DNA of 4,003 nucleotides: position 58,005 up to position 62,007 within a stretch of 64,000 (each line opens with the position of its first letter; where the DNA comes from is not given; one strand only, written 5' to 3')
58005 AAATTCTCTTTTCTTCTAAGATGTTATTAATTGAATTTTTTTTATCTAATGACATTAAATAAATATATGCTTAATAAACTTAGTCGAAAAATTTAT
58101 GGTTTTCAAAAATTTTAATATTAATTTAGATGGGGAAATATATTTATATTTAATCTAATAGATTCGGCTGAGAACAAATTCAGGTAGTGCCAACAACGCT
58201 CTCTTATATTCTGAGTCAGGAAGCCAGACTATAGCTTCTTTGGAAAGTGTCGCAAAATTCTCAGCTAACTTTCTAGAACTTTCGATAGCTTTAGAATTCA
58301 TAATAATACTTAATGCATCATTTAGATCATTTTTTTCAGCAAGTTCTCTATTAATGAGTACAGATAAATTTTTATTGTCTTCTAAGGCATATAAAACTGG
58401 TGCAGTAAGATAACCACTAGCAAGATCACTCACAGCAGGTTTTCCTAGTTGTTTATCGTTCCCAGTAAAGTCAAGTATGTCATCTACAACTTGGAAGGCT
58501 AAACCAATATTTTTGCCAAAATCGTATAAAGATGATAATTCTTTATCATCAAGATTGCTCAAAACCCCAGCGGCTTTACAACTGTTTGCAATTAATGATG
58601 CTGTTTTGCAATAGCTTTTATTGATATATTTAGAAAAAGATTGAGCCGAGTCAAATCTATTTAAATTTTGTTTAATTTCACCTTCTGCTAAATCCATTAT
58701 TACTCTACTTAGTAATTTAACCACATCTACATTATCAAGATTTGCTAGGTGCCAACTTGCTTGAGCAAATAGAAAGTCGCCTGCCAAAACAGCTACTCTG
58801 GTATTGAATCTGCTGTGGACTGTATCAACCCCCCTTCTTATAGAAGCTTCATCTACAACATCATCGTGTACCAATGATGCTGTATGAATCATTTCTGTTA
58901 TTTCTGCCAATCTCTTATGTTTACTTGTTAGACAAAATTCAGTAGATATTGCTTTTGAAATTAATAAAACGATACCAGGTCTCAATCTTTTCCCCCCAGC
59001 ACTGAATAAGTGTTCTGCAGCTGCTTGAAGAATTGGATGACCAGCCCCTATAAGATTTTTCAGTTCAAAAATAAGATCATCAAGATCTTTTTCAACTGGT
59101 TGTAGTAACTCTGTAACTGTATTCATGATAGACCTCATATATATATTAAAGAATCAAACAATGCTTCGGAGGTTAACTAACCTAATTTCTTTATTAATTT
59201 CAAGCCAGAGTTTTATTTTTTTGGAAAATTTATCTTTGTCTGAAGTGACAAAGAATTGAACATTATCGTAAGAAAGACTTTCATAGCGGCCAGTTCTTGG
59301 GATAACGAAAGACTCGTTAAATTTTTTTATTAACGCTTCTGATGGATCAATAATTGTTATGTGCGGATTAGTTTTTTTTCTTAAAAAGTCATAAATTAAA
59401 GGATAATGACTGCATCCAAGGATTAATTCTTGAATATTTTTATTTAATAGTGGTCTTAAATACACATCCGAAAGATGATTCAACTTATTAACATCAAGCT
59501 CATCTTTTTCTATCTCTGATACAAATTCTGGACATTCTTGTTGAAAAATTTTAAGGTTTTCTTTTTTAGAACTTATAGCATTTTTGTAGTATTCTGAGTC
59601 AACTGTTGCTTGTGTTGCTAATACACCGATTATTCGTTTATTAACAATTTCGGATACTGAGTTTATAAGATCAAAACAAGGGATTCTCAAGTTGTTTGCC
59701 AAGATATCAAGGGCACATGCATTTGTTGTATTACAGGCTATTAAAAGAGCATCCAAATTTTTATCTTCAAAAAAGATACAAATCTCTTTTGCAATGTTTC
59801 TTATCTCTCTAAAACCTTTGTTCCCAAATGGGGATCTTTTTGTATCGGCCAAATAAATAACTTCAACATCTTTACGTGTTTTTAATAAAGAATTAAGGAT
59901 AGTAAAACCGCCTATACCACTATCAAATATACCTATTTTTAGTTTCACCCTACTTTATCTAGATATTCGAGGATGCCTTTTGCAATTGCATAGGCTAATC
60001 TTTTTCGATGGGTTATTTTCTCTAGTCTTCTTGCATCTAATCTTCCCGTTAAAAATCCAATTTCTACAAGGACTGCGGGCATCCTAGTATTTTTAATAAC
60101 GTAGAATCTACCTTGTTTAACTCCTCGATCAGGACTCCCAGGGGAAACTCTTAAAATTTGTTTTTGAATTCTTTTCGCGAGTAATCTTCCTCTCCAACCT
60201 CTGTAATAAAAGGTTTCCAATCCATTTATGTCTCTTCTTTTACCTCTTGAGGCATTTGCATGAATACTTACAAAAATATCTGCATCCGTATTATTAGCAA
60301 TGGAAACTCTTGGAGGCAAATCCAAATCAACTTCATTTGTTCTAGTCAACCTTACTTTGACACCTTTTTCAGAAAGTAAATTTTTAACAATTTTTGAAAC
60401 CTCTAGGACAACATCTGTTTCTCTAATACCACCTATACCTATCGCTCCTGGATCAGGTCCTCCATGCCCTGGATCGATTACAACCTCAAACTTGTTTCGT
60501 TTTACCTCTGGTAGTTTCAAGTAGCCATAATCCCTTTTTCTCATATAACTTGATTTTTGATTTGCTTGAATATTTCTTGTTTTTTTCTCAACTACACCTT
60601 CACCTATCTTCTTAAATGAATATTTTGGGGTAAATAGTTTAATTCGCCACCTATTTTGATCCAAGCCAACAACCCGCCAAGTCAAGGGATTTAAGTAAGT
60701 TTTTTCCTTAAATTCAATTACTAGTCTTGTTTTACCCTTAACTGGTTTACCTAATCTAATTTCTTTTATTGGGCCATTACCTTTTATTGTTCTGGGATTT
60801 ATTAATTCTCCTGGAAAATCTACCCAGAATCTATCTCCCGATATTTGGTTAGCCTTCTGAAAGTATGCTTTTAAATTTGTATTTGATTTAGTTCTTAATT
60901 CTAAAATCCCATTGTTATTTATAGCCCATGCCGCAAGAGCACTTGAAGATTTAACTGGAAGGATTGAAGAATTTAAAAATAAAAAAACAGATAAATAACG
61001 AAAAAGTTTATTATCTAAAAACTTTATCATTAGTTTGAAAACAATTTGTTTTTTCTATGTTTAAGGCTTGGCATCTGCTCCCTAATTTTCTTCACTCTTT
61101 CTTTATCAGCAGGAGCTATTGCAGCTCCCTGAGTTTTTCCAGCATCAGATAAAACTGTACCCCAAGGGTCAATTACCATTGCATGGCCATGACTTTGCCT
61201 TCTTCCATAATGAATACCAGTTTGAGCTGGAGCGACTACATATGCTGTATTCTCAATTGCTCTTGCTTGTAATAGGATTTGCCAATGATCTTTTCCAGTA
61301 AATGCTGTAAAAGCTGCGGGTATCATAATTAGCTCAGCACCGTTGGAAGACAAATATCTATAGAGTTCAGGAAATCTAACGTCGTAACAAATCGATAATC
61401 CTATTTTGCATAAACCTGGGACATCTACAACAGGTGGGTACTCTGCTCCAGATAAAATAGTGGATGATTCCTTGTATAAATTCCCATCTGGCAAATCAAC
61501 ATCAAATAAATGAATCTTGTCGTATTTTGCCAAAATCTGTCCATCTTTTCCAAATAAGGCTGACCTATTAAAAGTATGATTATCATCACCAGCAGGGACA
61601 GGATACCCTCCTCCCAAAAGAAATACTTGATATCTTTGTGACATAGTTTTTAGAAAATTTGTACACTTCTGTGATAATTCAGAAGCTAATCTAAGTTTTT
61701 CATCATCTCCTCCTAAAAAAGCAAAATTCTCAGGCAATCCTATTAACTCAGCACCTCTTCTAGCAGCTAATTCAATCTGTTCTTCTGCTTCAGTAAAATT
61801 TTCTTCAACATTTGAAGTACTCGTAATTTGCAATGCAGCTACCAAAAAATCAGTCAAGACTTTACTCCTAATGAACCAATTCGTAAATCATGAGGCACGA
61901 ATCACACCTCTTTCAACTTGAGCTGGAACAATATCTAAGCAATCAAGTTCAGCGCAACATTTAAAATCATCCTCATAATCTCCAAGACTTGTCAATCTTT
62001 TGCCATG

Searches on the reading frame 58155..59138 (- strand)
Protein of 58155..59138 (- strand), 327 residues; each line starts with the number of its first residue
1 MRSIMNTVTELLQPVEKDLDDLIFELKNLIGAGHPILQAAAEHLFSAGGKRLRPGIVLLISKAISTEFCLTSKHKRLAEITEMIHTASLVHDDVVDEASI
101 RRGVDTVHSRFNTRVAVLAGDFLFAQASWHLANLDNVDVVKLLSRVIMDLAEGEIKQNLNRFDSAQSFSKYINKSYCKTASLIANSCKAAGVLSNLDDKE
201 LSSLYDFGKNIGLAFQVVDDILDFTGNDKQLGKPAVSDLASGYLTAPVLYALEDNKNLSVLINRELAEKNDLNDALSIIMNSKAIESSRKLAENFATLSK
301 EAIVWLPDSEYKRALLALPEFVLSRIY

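Call 62: search_protein_families(library=pfam, proteins=[window:58155-59138:-], max_evalue=0.00001)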
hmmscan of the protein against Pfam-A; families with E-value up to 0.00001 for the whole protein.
window:58155-59138:- (327 aa): 1 family
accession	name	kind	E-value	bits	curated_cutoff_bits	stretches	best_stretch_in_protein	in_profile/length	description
PF00348.22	polyprenyl_synt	-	4.5e-75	252.5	27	1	35-278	2-250/251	Polyprenyl synthetase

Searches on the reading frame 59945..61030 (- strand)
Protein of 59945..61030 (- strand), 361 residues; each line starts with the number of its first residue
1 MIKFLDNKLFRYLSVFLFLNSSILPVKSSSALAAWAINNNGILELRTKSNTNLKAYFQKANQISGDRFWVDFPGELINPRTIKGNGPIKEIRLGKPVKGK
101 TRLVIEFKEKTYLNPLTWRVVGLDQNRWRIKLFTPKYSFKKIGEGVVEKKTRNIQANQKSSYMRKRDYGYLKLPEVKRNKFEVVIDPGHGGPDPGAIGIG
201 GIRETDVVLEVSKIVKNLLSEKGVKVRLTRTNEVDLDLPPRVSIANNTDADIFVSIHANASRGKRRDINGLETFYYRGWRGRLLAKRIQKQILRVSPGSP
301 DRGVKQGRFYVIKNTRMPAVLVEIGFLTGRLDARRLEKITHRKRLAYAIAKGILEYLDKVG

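Call 62: search_protein_families(library=pfam, proteins=[window:59945-61030:-], max_evalue=0.00001)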
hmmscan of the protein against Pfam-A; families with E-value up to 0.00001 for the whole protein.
window:59945-61030:- (361 aa): 1 family
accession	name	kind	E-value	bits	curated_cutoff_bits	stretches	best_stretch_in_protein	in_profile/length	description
PF01520.23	Amidase_3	-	1.4e-50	172.2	27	1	183-354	1-173/174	N-acetylmuramoyl-L-alanine amidase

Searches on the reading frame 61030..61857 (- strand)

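Call 62: search_protein_families(library=pfam, proteins=[window:61030-61857:-], max_evalue=0.00001)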
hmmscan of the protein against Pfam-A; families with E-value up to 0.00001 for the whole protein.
window:61030-61857:- (275 aa): 1 family
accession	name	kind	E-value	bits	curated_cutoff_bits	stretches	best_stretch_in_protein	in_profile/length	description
PF00795.27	CN_hydrolase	-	1.3e-59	202.1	23.2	1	5-259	1-255/256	Carbon-nitrogen hydrolase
